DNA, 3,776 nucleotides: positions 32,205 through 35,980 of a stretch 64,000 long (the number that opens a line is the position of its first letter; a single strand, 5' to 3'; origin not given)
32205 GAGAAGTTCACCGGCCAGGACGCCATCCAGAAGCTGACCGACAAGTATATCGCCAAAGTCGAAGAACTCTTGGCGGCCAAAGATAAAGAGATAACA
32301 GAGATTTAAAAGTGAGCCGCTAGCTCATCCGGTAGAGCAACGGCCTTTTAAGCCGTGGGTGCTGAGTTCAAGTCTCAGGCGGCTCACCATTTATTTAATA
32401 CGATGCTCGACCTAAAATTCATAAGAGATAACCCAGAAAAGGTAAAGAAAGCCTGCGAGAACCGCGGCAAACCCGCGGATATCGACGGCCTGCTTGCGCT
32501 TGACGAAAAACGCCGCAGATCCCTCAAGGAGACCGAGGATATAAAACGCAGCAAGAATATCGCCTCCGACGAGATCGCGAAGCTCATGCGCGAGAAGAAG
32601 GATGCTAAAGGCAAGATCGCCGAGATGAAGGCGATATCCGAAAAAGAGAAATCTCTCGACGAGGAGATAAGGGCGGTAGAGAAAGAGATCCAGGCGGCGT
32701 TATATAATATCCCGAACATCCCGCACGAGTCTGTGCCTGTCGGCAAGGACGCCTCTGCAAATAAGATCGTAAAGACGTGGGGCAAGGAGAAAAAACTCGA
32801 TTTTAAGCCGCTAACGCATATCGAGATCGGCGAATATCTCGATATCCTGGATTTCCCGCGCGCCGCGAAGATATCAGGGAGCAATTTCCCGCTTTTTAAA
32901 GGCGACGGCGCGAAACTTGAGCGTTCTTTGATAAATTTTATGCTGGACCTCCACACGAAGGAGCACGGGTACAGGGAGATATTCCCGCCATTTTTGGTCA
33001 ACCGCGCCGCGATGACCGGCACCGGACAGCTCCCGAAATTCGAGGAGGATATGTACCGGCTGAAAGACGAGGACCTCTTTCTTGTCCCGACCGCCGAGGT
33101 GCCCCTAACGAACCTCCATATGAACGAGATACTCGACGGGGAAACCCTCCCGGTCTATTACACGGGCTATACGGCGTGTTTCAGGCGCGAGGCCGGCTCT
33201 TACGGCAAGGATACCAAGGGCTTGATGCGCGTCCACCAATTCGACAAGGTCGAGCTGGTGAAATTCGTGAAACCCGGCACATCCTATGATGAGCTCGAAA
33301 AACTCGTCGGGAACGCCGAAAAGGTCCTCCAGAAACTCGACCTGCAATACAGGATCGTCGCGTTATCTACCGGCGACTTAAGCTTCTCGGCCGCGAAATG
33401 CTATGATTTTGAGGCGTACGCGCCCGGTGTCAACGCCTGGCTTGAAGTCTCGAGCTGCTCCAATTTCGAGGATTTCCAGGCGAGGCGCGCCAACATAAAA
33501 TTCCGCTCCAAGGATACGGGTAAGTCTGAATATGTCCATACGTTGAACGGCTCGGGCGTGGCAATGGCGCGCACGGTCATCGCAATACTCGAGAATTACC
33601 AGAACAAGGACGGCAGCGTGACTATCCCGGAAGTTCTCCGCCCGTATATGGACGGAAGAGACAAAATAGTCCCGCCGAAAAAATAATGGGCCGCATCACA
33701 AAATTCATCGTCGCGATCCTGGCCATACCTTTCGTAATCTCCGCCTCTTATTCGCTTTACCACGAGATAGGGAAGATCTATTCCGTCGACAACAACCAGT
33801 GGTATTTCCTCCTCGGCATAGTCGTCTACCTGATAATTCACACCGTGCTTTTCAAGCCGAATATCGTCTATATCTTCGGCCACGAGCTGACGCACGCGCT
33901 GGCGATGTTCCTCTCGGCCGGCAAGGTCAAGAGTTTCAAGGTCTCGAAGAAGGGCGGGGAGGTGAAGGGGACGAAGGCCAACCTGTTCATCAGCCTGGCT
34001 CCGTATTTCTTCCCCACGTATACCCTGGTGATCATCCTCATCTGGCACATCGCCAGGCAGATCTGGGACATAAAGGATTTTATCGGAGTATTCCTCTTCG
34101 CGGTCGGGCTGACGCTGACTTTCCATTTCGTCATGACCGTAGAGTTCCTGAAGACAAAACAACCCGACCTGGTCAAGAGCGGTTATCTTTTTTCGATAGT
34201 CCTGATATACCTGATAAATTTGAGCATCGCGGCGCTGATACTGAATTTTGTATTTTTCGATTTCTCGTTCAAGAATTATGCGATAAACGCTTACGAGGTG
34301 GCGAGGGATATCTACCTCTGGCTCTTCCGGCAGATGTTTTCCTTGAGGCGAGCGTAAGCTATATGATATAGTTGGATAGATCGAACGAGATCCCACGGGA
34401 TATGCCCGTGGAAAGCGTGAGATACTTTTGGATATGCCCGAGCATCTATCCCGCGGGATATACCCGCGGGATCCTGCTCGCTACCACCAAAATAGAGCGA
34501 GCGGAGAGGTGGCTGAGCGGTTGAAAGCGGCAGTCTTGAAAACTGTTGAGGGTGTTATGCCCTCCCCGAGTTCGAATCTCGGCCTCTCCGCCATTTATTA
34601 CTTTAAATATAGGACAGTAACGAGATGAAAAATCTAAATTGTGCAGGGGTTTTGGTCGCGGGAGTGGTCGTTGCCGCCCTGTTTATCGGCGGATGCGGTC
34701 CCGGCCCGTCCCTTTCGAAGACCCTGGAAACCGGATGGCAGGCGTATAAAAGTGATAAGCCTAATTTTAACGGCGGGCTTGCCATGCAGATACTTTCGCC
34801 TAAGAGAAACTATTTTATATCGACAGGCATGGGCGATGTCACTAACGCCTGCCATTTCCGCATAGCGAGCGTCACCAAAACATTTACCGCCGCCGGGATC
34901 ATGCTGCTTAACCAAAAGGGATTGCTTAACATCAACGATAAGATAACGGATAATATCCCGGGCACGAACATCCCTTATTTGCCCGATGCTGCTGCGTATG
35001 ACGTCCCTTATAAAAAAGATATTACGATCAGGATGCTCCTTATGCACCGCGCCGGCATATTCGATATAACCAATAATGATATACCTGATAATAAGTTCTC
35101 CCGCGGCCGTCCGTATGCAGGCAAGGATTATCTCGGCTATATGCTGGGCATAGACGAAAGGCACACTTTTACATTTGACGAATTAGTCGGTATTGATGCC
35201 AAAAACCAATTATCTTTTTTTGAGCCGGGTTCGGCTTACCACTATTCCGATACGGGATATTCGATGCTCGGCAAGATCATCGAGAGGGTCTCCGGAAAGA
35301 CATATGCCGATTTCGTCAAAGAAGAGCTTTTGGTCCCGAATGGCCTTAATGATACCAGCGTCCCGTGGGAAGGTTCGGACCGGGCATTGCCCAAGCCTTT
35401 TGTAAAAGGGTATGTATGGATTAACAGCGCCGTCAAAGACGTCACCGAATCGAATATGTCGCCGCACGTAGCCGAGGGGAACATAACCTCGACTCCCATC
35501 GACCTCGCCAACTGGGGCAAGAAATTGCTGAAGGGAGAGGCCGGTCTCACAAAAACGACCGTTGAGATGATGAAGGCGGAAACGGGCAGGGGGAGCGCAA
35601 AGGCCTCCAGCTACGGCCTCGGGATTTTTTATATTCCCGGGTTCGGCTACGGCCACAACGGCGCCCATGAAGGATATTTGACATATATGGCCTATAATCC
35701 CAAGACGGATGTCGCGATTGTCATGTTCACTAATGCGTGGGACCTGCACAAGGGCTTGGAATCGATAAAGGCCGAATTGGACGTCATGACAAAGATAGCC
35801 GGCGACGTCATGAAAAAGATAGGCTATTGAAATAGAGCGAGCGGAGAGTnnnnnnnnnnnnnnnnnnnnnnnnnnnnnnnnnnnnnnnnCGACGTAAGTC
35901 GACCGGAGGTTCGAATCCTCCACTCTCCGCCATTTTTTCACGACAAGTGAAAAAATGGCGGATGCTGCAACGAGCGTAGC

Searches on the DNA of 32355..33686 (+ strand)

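Call 52: search_rna_families(sources=[L030, L051, L061, L012], threshold=evalue, max_evalue=0.1)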
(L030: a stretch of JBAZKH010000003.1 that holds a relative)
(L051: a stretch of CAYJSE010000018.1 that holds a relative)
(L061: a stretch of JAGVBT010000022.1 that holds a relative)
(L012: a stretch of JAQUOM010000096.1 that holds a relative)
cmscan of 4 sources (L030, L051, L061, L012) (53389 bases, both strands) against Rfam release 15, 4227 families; matches with E-value up to 0.1: 21.
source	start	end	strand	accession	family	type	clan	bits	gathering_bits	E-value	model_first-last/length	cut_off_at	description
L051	8765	8837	+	RF00005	tRNA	Gene; tRNA;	CL00001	71.8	29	8.3e-14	1-71/71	no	tRNA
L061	12499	12572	+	RF00005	tRNA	Gene; tRNA;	CL00001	62.1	29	4e-11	1-71/71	no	tRNA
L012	5413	5500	+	RF00005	tRNA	Gene; tRNA;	CL00001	59.8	29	1.7e-10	1-71/71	no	tRNA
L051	11414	11500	+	RF00005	tRNA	Gene; tRNA;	CL00001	58.8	29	3.1e-10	1-71/71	no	tRNA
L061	11533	11615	+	RF00005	tRNA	Gene; tRNA;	CL00001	58.8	29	3.2e-10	1-71/71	no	tRNA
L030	12008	12094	+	RF00005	tRNA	Gene; tRNA;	CL00001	58.2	29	4.5e-10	1-71/71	no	tRNA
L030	12527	12613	+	RF00005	tRNA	Gene; tRNA;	CL00001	57.7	29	6.5e-10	1-71/71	no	tRNA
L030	18016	18104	+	RF00005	tRNA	Gene; tRNA;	CL00001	55.2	29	3.2e-09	1-71/71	no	tRNA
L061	11812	11901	+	RF00005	tRNA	Gene; tRNA;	CL00001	54.2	29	5.8e-09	1-71/71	no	tRNA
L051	12370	12458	+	RF00005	tRNA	Gene; tRNA;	CL00001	49.8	29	9.4e-08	1-71/71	no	tRNA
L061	11863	11901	-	RF04351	Plastid-psbl-rps4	Cis-reg;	-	38.5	68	0.00012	1-53/53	no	Plastid-psbl-rps4 3UTR RNA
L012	5403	5546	+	RF02223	sX4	Gene; sRNA;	-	38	70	0.00019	1-167/167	no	Proteobacterial sRNA sX4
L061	12499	12573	-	RF04354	Plastid-ycf2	Cis-reg;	-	37.1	65.7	0.00034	1-75/75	no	Plastid-ycf2 5UTR RNA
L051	12405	12458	-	RF04351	Plastid-psbl-rps4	Cis-reg;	-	36.5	68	0.00042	1-53/53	no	Plastid-psbl-rps4 3UTR RNA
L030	12520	12691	+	RF02223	sX4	Gene; sRNA;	-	34.3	70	0.0015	1-167/167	no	Proteobacterial sRNA sX4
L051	11449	11500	-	RF04351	Plastid-psbl-rps4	Cis-reg;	-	33.8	68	0.0022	1-53/53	no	Plastid-psbl-rps4 3UTR RNA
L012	5448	5500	-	RF04351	Plastid-psbl-rps4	Cis-reg;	-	33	68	0.0037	1-53/53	no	Plastid-psbl-rps4 3UTR RNA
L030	12043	12094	-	RF04351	Plastid-psbl-rps4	Cis-reg;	-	31.7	68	0.0086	1-53/53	no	Plastid-psbl-rps4 3UTR RNA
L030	12561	12613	-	RF04351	Plastid-psbl-rps4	Cis-reg;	-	31.4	68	0.01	1-53/53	no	Plastid-psbl-rps4 3UTR RNA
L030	18066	18104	-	RF04351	Plastid-psbl-rps4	Cis-reg;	-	31.4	68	0.01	1-53/53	no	Plastid-psbl-rps4 3UTR RNA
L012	5590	5641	-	RF04351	Plastid-psbl-rps4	Cis-reg;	-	29.2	68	0.041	1-53/53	no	Plastid-psbl-rps4 3UTR RNA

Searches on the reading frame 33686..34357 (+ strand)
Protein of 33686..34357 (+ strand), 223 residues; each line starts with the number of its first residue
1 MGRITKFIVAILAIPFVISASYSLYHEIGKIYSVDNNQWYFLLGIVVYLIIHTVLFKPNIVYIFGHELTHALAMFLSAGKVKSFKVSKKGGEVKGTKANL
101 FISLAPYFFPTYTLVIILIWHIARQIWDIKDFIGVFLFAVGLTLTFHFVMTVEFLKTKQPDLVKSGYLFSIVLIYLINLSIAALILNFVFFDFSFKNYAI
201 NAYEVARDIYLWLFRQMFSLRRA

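Call 8: search_protein_families(library=pfam, proteins=[window:33686-34357:+], max_evalue=0.01)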
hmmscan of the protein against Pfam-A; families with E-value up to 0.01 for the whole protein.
window:33686-34357:+ (223 aa): 1 family
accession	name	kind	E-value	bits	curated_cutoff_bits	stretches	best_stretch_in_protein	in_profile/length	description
PF13398.12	Peptidase_M50B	-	8.6e-06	26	26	1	43-144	5-111/201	Peptidase M50B-like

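Call 28: find_homologous_proteins(query=window:33686-34357:+, max_evalue=1e-20)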
Query window:33686-34357:+ (223 aa): 2787 proteins with E <= 1e-20 among 3449 candidates; the best 120 are listed.
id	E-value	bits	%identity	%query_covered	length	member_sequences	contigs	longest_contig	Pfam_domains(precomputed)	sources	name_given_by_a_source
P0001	2.0e-133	461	96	100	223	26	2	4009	PF13398.13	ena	-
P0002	7.4e-129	446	93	100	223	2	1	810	-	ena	-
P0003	1.3e-127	442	91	100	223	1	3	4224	-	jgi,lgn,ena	jgi:hypothetical protein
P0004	5.4e-123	427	87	99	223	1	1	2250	-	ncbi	-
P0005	5.1e-121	420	88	100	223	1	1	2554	-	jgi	jgi:hypothetical protein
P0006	1.1e-120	419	86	99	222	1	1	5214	-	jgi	-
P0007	2.2e-120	418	84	100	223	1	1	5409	-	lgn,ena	-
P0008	2.2e-119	415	85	99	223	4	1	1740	-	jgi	-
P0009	5.2e-119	414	84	99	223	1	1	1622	-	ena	-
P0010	1.9e-118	412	86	99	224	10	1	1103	-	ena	-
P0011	8.6e-117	407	84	99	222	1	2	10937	-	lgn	-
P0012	2.3e-115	402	82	99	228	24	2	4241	-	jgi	-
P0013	2.2e-111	389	80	98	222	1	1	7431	-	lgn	-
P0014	3.4e-111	388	80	99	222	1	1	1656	-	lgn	-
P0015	2.0e-110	386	80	99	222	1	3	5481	-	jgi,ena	-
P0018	1.0e-106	374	77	98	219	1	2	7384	PF13398.13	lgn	-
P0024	1.9e-93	330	71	98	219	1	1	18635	-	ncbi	ncbi:MAG: hypothetical protein V1933_08590 [Candidatus Omnitrophota bacterium]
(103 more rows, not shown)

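Call 29: find_encoding_contigs(protein=P0011, flank=10000, max_places=4)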
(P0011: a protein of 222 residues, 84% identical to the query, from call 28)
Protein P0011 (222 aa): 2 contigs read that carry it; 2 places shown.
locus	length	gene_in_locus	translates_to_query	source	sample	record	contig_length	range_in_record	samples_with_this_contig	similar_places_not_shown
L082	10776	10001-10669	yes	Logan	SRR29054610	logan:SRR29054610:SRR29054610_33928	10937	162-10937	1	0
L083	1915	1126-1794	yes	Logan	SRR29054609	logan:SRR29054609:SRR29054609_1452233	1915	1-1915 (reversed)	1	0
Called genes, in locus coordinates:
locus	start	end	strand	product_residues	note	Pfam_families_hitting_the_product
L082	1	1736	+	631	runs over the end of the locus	?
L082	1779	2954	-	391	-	PF02684:LpxB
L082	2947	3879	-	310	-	PF01408:GFO_IDH_MocA, PF22725:GFO_IDH_MocA_C3, PF02894:GFO_IDH_MocA_C (faint)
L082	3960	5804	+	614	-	PF00664:ABC_membrane, PF00005:ABC_tran, PF02463:SMC_N (faint)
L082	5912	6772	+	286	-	PF00318:Ribosomal_S2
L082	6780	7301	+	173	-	PF00889:EF_TS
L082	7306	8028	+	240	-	PF00696:AA_kinase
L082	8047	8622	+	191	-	PF01765:RRF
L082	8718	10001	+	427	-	PF02403:Seryl_tRNA_N, PF00587:tRNA-synt_2b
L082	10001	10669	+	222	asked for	-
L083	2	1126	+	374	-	?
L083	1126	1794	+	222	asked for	-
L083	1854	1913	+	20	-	?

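Call 30: find_encoding_contigs(protein=P0013, flank=10000, max_places=4)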
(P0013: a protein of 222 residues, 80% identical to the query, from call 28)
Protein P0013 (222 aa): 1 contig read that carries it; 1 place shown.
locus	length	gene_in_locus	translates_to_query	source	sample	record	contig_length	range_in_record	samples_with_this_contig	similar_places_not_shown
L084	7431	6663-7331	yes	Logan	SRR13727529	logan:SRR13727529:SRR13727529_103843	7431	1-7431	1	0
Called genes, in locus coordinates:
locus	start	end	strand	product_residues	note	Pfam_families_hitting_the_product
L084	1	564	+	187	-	?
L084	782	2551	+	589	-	PF00664:ABC_membrane, PF00005:ABC_tran, PF02463:SMC_N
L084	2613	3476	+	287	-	PF00318:Ribosomal_S2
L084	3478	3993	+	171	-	PF00889:EF_TS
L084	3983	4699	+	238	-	PF00696:AA_kinase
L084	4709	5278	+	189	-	PF01765:RRF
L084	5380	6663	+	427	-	PF02403:Seryl_tRNA_N, PF00587:tRNA-synt_2b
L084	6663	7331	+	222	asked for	-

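Call 31: find_encoding_contigs(protein=P0018, flank=10000, max_places=4)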
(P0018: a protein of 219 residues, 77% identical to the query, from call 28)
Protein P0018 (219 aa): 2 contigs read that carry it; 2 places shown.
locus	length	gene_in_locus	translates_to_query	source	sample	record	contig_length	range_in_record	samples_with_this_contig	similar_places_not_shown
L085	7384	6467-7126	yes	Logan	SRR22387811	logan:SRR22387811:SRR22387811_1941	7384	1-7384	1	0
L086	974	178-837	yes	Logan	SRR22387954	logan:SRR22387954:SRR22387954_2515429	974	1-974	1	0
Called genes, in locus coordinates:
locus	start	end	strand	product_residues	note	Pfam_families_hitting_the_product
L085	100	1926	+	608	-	PF00664:ABC_membrane, PF00005:ABC_tran, PF02463:SMC_N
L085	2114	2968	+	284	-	PF00318:Ribosomal_S2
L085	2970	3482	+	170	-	PF00889:EF_TS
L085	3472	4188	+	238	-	PF00696:AA_kinase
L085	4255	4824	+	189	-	PF01765:RRF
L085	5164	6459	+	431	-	PF02403:Seryl_tRNA_N, PF00587:tRNA-synt_2b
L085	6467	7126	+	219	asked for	PF13398:Peptidase_M50B (weak)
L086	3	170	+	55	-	?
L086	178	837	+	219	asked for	PF13398:Peptidase_M50B (weak)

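Call 32: find_encoding_contigs(protein=P0024, flank=10000, max_places=4)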
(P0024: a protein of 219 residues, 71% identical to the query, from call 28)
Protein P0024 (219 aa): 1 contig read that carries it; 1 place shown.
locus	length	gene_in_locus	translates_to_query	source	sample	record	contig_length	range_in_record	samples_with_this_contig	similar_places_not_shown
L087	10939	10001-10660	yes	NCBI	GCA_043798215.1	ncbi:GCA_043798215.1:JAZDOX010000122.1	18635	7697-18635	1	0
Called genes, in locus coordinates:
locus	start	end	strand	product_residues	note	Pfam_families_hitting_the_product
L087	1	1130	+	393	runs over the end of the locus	PF09903:DUF2130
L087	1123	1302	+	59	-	-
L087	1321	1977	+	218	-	PF14512:TM1586_NiRdase (faint), PF00881:Nitroreductase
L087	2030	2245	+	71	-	-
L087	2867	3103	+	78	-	PF04014:MazE_antitoxin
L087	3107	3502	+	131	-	PF01850:PIN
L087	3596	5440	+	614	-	PF00664:ABC_membrane, PF00005:ABC_tran, PF02463:SMC_N (weak)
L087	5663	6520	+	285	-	PF00318:Ribosomal_S2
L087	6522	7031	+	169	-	PF00889:EF_TS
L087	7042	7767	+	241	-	PF00696:AA_kinase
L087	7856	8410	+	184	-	PF01765:RRF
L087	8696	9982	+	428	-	PF02403:Seryl_tRNA_N, PF00587:tRNA-synt_2b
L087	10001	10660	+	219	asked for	-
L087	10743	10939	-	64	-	?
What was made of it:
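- Tried and rejected: Orthologues of the M50B-like gene, used to walk into the array in close relatives: four look-ups were spent, but every contig stops right after that gene, so they gave no junction information (calls 29-32).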

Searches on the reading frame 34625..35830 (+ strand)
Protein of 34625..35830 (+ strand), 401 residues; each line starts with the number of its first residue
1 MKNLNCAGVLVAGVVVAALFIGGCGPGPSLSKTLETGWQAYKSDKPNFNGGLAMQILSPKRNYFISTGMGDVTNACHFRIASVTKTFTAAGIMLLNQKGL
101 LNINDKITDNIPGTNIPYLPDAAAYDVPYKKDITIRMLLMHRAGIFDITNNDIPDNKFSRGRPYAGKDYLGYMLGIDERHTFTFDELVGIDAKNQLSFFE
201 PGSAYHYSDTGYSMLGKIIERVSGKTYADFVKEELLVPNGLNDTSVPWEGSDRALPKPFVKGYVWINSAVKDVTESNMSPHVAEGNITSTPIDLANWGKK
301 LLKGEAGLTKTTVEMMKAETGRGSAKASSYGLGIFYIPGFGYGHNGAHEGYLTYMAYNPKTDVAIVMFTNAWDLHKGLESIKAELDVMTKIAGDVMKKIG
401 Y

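Call 7: search_protein_families(library=pfam, proteins=[window:34625-35830:+], max_evalue=0.01)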
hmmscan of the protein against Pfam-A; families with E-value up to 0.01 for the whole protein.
window:34625-35830:+ (401 aa): 1 family
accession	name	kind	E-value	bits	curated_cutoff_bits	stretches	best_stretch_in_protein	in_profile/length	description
PF00144.29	Beta-lactamase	-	2.6e-46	158.7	27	1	76-374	48-313/329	Beta-lactamase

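Call 9: find_encoding_contigs(protein=window:34625-35830:+, flank=10000, max_places=10)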
Protein window:34625-35830:+ (401 aa): 3 contigs read that carry it; 1 place shown.
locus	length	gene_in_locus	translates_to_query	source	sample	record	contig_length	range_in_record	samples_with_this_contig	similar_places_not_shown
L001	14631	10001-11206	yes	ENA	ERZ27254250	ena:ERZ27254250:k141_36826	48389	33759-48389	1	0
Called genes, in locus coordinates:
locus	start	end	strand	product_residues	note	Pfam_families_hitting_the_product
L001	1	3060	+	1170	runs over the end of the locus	PF12951:PATR, PF03797:Autotransporter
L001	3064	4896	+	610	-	PF00664:ABC_membrane, PF09818:ABC_ATPase (faint), PF00005:ABC_tran, PF02463:SMC_N (weak)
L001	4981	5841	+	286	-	PF00318:Ribosomal_S2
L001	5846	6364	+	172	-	PF00889:EF_TS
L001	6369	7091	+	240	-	PF00696:AA_kinase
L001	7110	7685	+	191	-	PF01765:RRF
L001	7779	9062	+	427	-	PF02403:Seryl_tRNA_N, PF00587:tRNA-synt_2b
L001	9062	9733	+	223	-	-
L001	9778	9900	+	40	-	-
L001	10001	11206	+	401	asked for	PF00144:Beta-lactamase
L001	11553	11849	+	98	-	PF02001:DUF134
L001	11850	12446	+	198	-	PF13489:Methyltransf_23, PF02353:CMAS (weak), PF13847:Methyltransf_31, PF08241:Methyltransf_11, PF08242:Methyltransf_12, PF13649:Methyltransf_25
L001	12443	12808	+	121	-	PF02579:Nitro_FeMo-Co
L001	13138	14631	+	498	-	?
